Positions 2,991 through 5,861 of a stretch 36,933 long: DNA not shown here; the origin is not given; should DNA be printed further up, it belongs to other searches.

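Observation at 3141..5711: Replicative polymerase covalently fused to an ERF-type recombinase, next to its exonuclease partner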

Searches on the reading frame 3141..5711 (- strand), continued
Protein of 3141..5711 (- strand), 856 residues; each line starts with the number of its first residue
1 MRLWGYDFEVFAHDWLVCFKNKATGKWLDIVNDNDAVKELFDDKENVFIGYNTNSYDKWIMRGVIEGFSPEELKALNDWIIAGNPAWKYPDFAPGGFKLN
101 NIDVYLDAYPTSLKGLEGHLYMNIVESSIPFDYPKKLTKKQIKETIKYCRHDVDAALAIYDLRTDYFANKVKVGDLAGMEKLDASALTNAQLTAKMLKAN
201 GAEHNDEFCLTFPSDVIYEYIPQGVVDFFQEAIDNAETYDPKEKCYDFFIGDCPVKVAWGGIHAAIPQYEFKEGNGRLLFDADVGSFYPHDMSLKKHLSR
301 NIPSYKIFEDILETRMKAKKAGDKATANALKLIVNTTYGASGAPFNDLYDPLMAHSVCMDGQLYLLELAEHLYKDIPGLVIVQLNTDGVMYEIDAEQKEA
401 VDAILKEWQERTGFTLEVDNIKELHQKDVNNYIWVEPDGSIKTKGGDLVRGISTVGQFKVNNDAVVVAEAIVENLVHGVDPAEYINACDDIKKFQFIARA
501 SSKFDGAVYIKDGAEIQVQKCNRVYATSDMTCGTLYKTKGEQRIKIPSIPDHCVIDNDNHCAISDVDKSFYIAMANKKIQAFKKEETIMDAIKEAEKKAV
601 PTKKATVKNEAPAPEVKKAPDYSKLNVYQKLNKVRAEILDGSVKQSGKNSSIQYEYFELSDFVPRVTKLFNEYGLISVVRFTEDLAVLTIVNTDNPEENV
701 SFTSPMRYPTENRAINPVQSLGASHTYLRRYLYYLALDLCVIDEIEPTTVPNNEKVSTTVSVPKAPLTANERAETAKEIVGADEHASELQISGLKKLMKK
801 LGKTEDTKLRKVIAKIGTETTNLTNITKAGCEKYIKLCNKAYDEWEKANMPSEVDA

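Call 31: search_protein_families(library=phrogs, proteins=[P0122, P0160, P0174, P0182, P0188, P0195, P0203, P0232, P0251], max_evalue=0.0001)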
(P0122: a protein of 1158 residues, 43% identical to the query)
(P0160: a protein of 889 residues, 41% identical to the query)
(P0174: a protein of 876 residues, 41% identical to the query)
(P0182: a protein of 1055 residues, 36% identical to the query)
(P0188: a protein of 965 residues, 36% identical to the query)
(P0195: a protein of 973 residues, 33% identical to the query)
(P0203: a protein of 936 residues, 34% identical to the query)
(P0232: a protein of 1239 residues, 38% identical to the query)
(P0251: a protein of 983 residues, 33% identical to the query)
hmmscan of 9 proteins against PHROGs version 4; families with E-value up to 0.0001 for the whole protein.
P0122 (1158 aa): 14 families
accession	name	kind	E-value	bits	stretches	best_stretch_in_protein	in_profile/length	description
phrog_1252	-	DNA, RNA and nucleotide metabolism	7.4e-140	468.6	1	322-914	51-658/663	DNA polymerase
phrog_116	-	other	6.2e-78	263.9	1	1-319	207-490/779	DNA methyltransferase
phrog_363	-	other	1.7e-43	150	1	2-318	54-312/327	DNA methyltransferase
phrog_155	-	DNA, RNA and nucleotide metabolism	6.6e-26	92.6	1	926-1154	63-268/308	Erf-like ssDNA annealing protein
phrog_18505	-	DNA, RNA and nucleotide metabolism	1.2e-23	84.9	1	651-869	38-257/349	DNA polymerase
phrog_16427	-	other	1e-17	65.6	1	261-321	110-171/235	DNA methyltransferase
phrog_4210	-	DNA, RNA and nucleotide metabolism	1.5e-17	63.7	1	322-512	719-902/1304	DNA polymerase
phrog_17284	-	unknown function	6.3e-17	62.7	1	251-319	143-211/245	-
phrog_26324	-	other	8.4e-15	56.3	1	260-318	140-203/210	DNA methyltransferase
phrog_2324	-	DNA, RNA and nucleotide metabolism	1.8e-14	54.8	1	933-1110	9-178/193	Erf-like ssDNA annealing protein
phrog_8411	-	unknown function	1.5e-11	45.5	1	264-305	165-206/206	-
phrog_5999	-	other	3.2e-08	34.6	1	3-97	4-103/109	DNA methyltransferase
phrog_16528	-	other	5.3e-08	33.7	1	261-319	164-218/236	DNA methyltransferase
phrog_34817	-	unknown function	3.7e-05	24.2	1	953-1097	37-169/291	-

P0160 (889 aa): 7 families
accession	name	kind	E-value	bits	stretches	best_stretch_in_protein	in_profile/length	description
phrog_1252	-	DNA, RNA and nucleotide metabolism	3e-145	486.4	1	3-597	52-658/663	DNA polymerase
phrog_18505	-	DNA, RNA and nucleotide metabolism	1.5e-23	84.6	1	330-538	30-242/349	DNA polymerase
phrog_4210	-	DNA, RNA and nucleotide metabolism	6.7e-19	68.2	1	3-354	720-1042/1304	DNA polymerase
phrog_155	-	DNA, RNA and nucleotide metabolism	1.5e-14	55.3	1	647-844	48-237/308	Erf-like ssDNA annealing protein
phrog_262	-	DNA, RNA and nucleotide metabolism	5.7e-11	42.2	1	327-605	504-650/856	DNA polymerase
phrog_34803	-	unknown function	1.3e-05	25.8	1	393-511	10-126/244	-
phrog_1918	-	DNA, RNA and nucleotide metabolism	1.3e-05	25.5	1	323-373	26-76/382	DNA polymerase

P0174 (876 aa): 4 families
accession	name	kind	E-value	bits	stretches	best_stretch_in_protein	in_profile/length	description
phrog_1252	-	DNA, RNA and nucleotide metabolism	6.5e-144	481.9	1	5-592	54-657/663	DNA polymerase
phrog_18505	-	DNA, RNA and nucleotide metabolism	6.3e-25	89.1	1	328-530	33-238/349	DNA polymerase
phrog_4210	-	DNA, RNA and nucleotide metabolism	1.7e-22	80.1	1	5-193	722-895/1304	DNA polymerase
phrog_155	-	DNA, RNA and nucleotide metabolism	2.5e-16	61.1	1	656-840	64-228/308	Erf-like ssDNA annealing protein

P0182 (1055 aa): 2 families
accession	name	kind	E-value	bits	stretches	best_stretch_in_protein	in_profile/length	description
phrog_1252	-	DNA, RNA and nucleotide metabolism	1.5e-95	322.2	1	3-590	52-651/663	DNA polymerase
phrog_18505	-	DNA, RNA and nucleotide metabolism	7.8e-17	62.5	1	313-532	13-229/349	DNA polymerase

P0188 (965 aa): 3 families
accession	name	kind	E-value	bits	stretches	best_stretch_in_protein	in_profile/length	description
phrog_1252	-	DNA, RNA and nucleotide metabolism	1.8e-128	430.9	1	5-671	47-653/663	DNA polymerase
phrog_18505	-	DNA, RNA and nucleotide metabolism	1.2e-19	71.8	1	336-545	38-206/349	DNA polymerase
phrog_155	-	DNA, RNA and nucleotide metabolism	6.4e-10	40.1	1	686-913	35-272/308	Erf-like ssDNA annealing protein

P0195 (973 aa): 3 families
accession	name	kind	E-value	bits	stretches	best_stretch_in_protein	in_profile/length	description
phrog_1252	-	DNA, RNA and nucleotide metabolism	1.6e-97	328.6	1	3-587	52-650/663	DNA polymerase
phrog_18505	-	DNA, RNA and nucleotide metabolism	2.4e-16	60.9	1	343-528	47-233/349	DNA polymerase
phrog_4210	-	DNA, RNA and nucleotide metabolism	1.9e-06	27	1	4-236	721-937/1304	DNA polymerase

P0203 (936 aa): 2 families
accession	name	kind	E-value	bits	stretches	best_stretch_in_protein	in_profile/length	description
phrog_1252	-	DNA, RNA and nucleotide metabolism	3.4e-98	330.9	1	21-578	66-653/663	DNA polymerase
phrog_18505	-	DNA, RNA and nucleotide metabolism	4.1e-16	60.1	1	334-506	40-202/349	DNA polymerase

P0232 (1239 aa): 12 families
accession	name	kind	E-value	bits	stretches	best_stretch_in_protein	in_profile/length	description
phrog_1252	-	DNA, RNA and nucleotide metabolism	3.8e-145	486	1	2-571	54-661/663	DNA polymerase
phrog_256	-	DNA, RNA and nucleotide metabolism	1.7e-36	127.1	1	861-1152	380-675/798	DNA helicase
phrog_1313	-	DNA, RNA and nucleotide metabolism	8.3e-33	115.1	1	901-1139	198-438/568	DNA helicase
phrog_15962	-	DNA, RNA and nucleotide metabolism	4.1e-25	89.1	1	976-1146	535-701/835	DNA primase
phrog_18505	-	DNA, RNA and nucleotide metabolism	3.6e-23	83.3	1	296-486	20-202/349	DNA polymerase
phrog_16593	-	DNA, RNA and nucleotide metabolism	4.2e-17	62.8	1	936-1179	496-739/823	DNA primase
phrog_2249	-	DNA, RNA and nucleotide metabolism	7.8e-16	58.9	1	979-1138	506-665/802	DNA primase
phrog_36873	-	DNA, RNA and nucleotide metabolism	1.1e-14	54.2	1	983-1234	532-778/1082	DNA helicase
phrog_864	-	DNA, RNA and nucleotide metabolism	5.7e-13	49.2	1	604-827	14-199/1064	DNA primase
phrog_262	-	DNA, RNA and nucleotide metabolism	1.8e-11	43.9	1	302-380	501-580/856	DNA polymerase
phrog_1918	-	DNA, RNA and nucleotide metabolism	4.9e-08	33.4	1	294-380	19-106/382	DNA polymerase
phrog_11768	-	DNA, RNA and nucleotide metabolism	1.4e-06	28.1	1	297-393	400-494/647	DNA polymerase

P0251 (983 aa): 5 families
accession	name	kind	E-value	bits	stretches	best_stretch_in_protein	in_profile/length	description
phrog_1252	-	DNA, RNA and nucleotide metabolism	1.9e-133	447.3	1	5-595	46-650/663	DNA polymerase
phrog_18505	-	DNA, RNA and nucleotide metabolism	1.7e-25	91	1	329-546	25-243/349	DNA polymerase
phrog_4210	-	DNA, RNA and nucleotide metabolism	6.5e-15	55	1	12-201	721-891/1304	DNA polymerase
phrog_155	-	DNA, RNA and nucleotide metabolism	5.4e-10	40.4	1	744-947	61-233/308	Erf-like ssDNA annealing protein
phrog_262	-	DNA, RNA and nucleotide metabolism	2.8e-05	23.4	1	337-453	508-596/856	DNA polymerase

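Call 32: search_protein_families(library=pfam, proteins=[P0122, P0160, P0174, P0182, P0188, P0195, P0203, P0232, P0251], max_evalue=0.001)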
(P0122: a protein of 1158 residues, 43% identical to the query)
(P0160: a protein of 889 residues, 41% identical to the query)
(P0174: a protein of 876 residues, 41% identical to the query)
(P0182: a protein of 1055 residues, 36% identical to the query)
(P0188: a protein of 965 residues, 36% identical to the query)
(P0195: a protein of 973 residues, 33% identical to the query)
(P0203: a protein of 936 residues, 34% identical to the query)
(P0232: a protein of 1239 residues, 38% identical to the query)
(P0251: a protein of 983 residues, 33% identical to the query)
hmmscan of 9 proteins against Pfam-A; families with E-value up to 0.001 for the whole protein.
P0122 (1158 aa): 2 families
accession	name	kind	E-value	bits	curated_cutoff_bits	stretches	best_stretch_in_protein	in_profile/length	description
PF00145.23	DNA_methylase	-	1.6e-68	232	22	1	3-319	2-323/324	C-5 cytosine-specific DNA methylase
PF04404.17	ERF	-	8e-08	32.8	25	1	950-1065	14-131/153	ERF superfamily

P0160 (889 aa): 0 families

P0174 (876 aa): 0 families

P0182 (1055 aa): 2 families
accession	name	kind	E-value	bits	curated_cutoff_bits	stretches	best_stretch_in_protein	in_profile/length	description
PF13155.12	Toprim_2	-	2.7e-09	37.7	22.1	1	930-1038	3-88/88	Toprim-like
PF13154.11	DUF3991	-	0.00077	20.3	24.5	0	798-869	1-58/74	Protein of unknown function (DUF3991)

P0188 (965 aa): 0 families

P0195 (973 aa): 0 families

P0203 (936 aa): 0 families

P0232 (1239 aa): 3 families
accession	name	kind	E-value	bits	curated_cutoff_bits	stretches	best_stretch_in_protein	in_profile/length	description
PF05272.17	VapE-like_dom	-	9.4e-41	140.1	25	1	949-1142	2-193/217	Virulence-associated protein E-like domain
PF19263.5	DUF5906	-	2.8e-05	25.2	27.6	1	1005-1111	2-114/114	Family of unknown function (DUF5906)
PF00136.26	DNA_pol_B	-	0.00065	19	23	0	308-379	148-238/453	DNA polymerase family B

P0251 (983 aa): 1 family
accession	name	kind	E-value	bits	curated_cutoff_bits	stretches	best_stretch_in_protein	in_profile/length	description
PF04404.17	ERF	-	0.00049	20.5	25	1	754-889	4-135/153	ERF superfamily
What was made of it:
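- This polymerase family also fuses to other downstream neighbours (Toprim, VapE primase-helicase; calls 31, 32). The same polymerase family is fused to Toprim or VapE neighbours in other lineages (calls 31, 32).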

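Call 45: predict_structure(alignment_id=A2)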
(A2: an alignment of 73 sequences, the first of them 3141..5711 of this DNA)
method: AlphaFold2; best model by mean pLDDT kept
length: 856 residues; sequences in the alignment: 73
mean_pLDDT: 81.3   pTM: 0.65
mean pLDDT of the five models: 81.3, 80.9, 79.6, 74.9, 71.4
residues with pLDDT >= 90: 392; 70-90: 303; 50-70: 58; < 50: 103
segments of 3 or more residues with pLDDT < 50: 587-619, 644-660, 710-715, 741-781, 851-856
pLDDT, mean of each block of 10 residues (from residue 1): 96 97 97 96 94 92 96 96 91 89 77 88 92 94 97 95 89 93 89 93 73 94 94 79 85 91 92 90 84 88 91 90 91 88 87 89 95 96 92 96 97 92 92 93 80 62 85 95 96 90 84 88 91 87 80 92 94 92 63 41 28 37 82 78 44 35 76 87 82 87 70 49 72 78 32 29 35 36 65 84 83 87 79 87 80 43
secondary structure, 60 per line:
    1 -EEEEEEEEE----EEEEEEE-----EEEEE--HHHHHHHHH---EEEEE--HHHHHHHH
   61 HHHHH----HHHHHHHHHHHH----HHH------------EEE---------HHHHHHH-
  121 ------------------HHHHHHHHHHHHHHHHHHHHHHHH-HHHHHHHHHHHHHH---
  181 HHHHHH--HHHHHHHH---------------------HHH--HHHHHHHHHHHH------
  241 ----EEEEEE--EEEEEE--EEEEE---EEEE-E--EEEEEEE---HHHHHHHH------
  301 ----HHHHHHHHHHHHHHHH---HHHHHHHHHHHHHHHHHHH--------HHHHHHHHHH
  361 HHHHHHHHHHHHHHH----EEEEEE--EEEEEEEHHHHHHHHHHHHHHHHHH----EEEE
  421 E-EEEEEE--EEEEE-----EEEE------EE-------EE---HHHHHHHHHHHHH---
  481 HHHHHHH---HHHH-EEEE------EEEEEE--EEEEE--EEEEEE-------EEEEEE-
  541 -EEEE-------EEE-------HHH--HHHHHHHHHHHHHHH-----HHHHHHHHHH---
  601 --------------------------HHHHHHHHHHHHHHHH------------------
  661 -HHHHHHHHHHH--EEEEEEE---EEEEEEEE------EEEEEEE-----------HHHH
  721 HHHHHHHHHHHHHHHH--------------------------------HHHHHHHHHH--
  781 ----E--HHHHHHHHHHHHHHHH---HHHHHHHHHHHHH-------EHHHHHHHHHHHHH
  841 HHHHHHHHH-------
elements in order (helices of 4 or more, strands of 3 or more residues): E2-10 E15-21 E27-31 H34-42 E46-50 H53-65 H70-81 E101-103 H113-119 H139-162 H164-177 H181-186 H189-196 H223-234 E245-250 E253-258 E261-265 E269-272 E277-283 H287-294 H305-320 H324-342 H351-375 E380-385 E388-394 H395-412 E417-421 E423-428 E431-435 E441-444 H465-477 H481-487 H491-494 E496-499 E506-511 E514-518 E521-526 E534-539 E542-545 E553-555 H568-582 H588-597 H627-642 H662-672 E675-681 E685-692 E699-705 H717-736 H769-778 H788-803 H807-819 H828-849
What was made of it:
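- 5112..5711 (-): 3'-5' proofreading exonuclease domain (about aa 1-200; Exo I D7/E9, Exo II N52/Y56/D57, Exo III Y148/D152). AF2 pLDDT is above 90 (call 45).
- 3834..3956 (-): Disordered Lys/Ala/Pro-rich linker (aa 586-626). AF2 pLDDT <50 for aa 587-619 (call 45).
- On Family-B DNA polymerase (RNA/DNA-primed, proofreading): AF2 pLDDT is about 90 for aa 1-585 (call 45).
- Checked: Linker: aa 587-619 are Lys/Ala/Pro-rich with predicted pLDDT <50 (call 45). The tail forms helices at aa 769-849 (call 45).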

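Call 47: fold_search(model_id=the predicted structure, library=pdb)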
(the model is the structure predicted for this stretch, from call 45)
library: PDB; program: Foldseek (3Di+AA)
matches with E <= 10: 823; with E <= 0.001: 216
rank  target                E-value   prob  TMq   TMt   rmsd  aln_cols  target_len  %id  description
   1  5mdn_A                3.1e-16  1.00  0.30  0.33  11.0       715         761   15  Structure of the family B DNA polymerase from the hyperthermophilic archaeon Pyrobaculum calidifontis (released 2016-12-14)
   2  7om3_A                4.4e-16  1.00  0.37  0.41   9.7       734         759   13  Crystal structure of KOD DNA Polymerase in a binary complex with Hypoxanthine containing template (released 2021-10-13)
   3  7rsu_A                9.5e-16  1.00  0.37  0.41   9.6       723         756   13  TNA polymerase, n+2 product (released 2021-10-27)
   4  4k8x_A                9.9e-16  1.00  0.37  0.41   9.6       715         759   14  Binary complex of 9N DNA polymerase in the replicative state (released 2013-06-26)
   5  2xhb_A                1.1e-15  1.00  0.28  0.32  12.7       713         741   14  Crystal structure of DNA polymerase from Thermococcus gorgonarius in complex with hypoxanthine-containing DNA (released 2010-07-21)
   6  6wya_A                1.4e-15  1.00  0.37  0.41   9.7       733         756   14  RTX (Reverse Transcription Xenopolymerase) in complex with a DNA duplex and dAMPNPP (released 2020-08-19)
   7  4flu_A                1.8e-15  1.00  0.28  0.30  12.3       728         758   13  Pyrococcus abyssi B family DNA polymerase bound to a dsDNA, in edition mode (released 2012-08-29)
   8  4ail_C                2.1e-15  1.00  0.36  0.40  10.6       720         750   13  Crystal Structure of an Evolved Replicating DNA Polymerase (released 2012-03-07)
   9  9oav_A                2.5e-15  1.00  0.35  0.39  10.1       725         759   13  TNA polymerase, 8-64, binary complex (released 2025-12-10)
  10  3a2f_A                2.6e-15  1.00  0.36  0.39  10.2       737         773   13  Crystal Structure of Pyrococcus furiosus DNA polymerase/PCNA monomer mutant complex (released 2009-11-03)
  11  6q4t_A                2.9e-15  1.00  0.34  0.37  10.6       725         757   13  KOD DNA pol in a closed ternary complex with 7-deaza-7-(2-(2-hydroxyethoxy)-N-(prop-2-yn-1-yl)acetamide)-2-dATP (released 2019-02-27)
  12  7b0h_F                3.0e-15  1.00  0.35  0.38  10.0       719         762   13  TgoT_6G12 Ternary complex (released 2021-01-13)
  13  5vu9_A                3.3e-15  1.00  0.38  0.42   9.3       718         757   13  TNA polymerase, translocated product (released 2017-12-06)
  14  9mye_A                3.5e-15  1.00  0.37  0.41   9.9       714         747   13  C28 Polymerase Incorporating RNA, n+1 (released 2025-12-17)
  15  9oat_A                3.7e-15  1.00  0.36  0.39  10.3       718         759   12  TNA polymerase, 5-270, binary complex (released 2025-12-10)
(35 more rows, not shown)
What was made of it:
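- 3957..5111 (-): Family-B polymerase palm, fingers and thumb (about aa 201-585; motif A D283, motif B K331, motif C N-T-D387-G, K444-G-G). Foldseek matches archaeal PolB at E~1e-16 (call 47).
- On Family-B DNA polymerase (RNA/DNA-primed, proofreading): Foldseek finds archaeal PolB structures (5mdn, KOD, 9°N) at E~1e-16, probability 1.0 (call 47).
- Checked: The AF2 model of aa 1-585 is confident and matches archaeal family-B polymerases (Foldseek E~1e-16, probability 1.0; calls 45, 47).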

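Call 51: fold_search(model_id=the predicted structure, library=viral)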
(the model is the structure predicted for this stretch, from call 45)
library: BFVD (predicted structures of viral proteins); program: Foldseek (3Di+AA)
matches with E <= 10: 847; with E <= 0.001: 104
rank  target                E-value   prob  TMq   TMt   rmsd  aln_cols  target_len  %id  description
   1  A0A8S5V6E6            1.6e-82  1.00  0.71  0.53  16.3       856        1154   39  DNA polymerase [Siphoviridae sp. ctmqu18]
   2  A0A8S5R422            4.6e-44  1.00  0.62  0.69   3.6       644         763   30  DNA polymerase [Siphoviridae sp. ctu8P6]
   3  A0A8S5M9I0            1.3e-42  1.00  0.63  0.80   3.1       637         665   29  DNA polymerase [Siphoviridae sp. ctv4j104]
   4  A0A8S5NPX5            4.0e-38  1.00  0.59  0.83   3.8       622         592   23  DNA polymerase [Myoviridae sp. ctj3P51]
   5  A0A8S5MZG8            1.3e-37  1.00  0.40  0.89   5.7       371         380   46  DNA polymerase (Fragment) [Siphoviridae sp. ctKXi8]
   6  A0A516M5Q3            2.1e-36  1.00  0.58  0.72   5.5       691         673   22  (no name in the UniProt tables at hand)
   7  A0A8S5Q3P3            4.8e-36  1.00  0.58  0.78   4.2       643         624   25  DNA polymerase [Siphoviridae sp. ctxrg1]
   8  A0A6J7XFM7            1.5e-35  1.00  0.60  0.76   3.5       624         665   22  Uncharacterized protein [uncultured Caudovirales phage]
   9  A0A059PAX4            4.6e-35  1.00  0.58  0.80   5.0       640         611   23  (no name in the UniProt tables at hand)
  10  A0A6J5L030            3.1e-27  1.00  0.37  0.50  12.0       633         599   20  Uncharacterized protein [uncultured Caudovirales phage]
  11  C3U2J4                2.7e-26  1.00  0.46  0.58  12.0       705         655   18  Putative DNA polymerase [Lactococcus phage P087]
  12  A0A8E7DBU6            1.1e-24  1.00  0.39  0.75   4.3       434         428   28  DNA polymerase B-like protein [Enterococcus phage vB_EfaS_785CS]
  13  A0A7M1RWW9            6.5e-19  1.00  0.42  0.57   5.3       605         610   15  DNA polymerase [uncultured phage cr3_1]
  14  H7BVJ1                7.3e-18  1.00  0.27  0.72   5.8       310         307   32  (no name in the UniProt tables at hand)
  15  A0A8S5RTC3            8.4e-15  1.00  0.30  0.81   3.5       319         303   28  DNA polymerase [Siphoviridae sp. gcode 4]
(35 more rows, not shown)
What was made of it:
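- On ERF single-strand annealing protein family (Pfam PF04404): BFVD ERF proteins match at E~1e-8 (call 51).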

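Call 71: search_protein_families(library=pfam, proteins=[L080:8788-9825:+, L102:8800-9330:+, L105:5878-6495:+, L139:2141-2773:+, L075:9084-9818:+, L148:8825-9406:+, L124:4305-5273:+], max_evalue=0.01)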
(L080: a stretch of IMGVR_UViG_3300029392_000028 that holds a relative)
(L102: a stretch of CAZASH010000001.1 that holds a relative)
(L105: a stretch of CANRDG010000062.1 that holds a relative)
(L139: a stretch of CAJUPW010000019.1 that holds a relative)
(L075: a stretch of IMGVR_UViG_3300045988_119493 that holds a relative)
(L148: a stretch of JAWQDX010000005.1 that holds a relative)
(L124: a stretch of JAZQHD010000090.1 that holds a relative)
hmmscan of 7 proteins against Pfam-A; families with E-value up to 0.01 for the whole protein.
L080:8788-9825:+ (346 aa): 0 families

L102:8800-9330:+ (177 aa): 0 families

L105:5878-6495:+ (206 aa): 1 family
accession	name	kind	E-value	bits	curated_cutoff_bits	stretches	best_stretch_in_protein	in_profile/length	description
PF05869.16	Dam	-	0.0029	17.7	28.1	1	101-194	57-146/169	DNA N-6-adenine-methyltransferase (Dam)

L139:2141-2773:+ (211 aa): 0 families

L075:9084-9818:+ (245 aa): 0 families

L148:8825-9406:+ (194 aa): 0 families

L124:4305-5273:+ (323 aa): 0 families
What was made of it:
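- Tried and rejected: No Pfam identity (call 71).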

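Call 72: find_encoding_contigs(protein=P0013, flank=4000, max_places=2)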
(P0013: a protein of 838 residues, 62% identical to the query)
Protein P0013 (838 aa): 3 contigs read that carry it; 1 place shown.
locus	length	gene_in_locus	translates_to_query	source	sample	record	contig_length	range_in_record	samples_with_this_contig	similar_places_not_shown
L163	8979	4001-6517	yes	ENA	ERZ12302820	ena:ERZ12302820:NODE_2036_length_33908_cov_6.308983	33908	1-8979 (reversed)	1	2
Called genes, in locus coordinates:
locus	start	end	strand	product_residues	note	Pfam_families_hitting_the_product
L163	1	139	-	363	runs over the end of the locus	PF14659:Phage_int_SAM_3 (faint), PF00589:Phage_integrase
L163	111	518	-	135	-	PF13560:HTH_31 (weak), PF12844:HTH_19 (weak), PF01381:HTH_3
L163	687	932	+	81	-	PF05339:DUF739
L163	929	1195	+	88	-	-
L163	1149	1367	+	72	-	-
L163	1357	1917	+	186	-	PF06725:3D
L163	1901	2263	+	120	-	-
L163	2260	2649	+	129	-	-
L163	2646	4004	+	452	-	PF00270:DEAD, PF04851:ResIII, PF00271:Helicase_C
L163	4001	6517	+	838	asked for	PF04404:ERF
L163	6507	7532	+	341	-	PF09588:YqaJ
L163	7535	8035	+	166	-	-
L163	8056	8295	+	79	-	-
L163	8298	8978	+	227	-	?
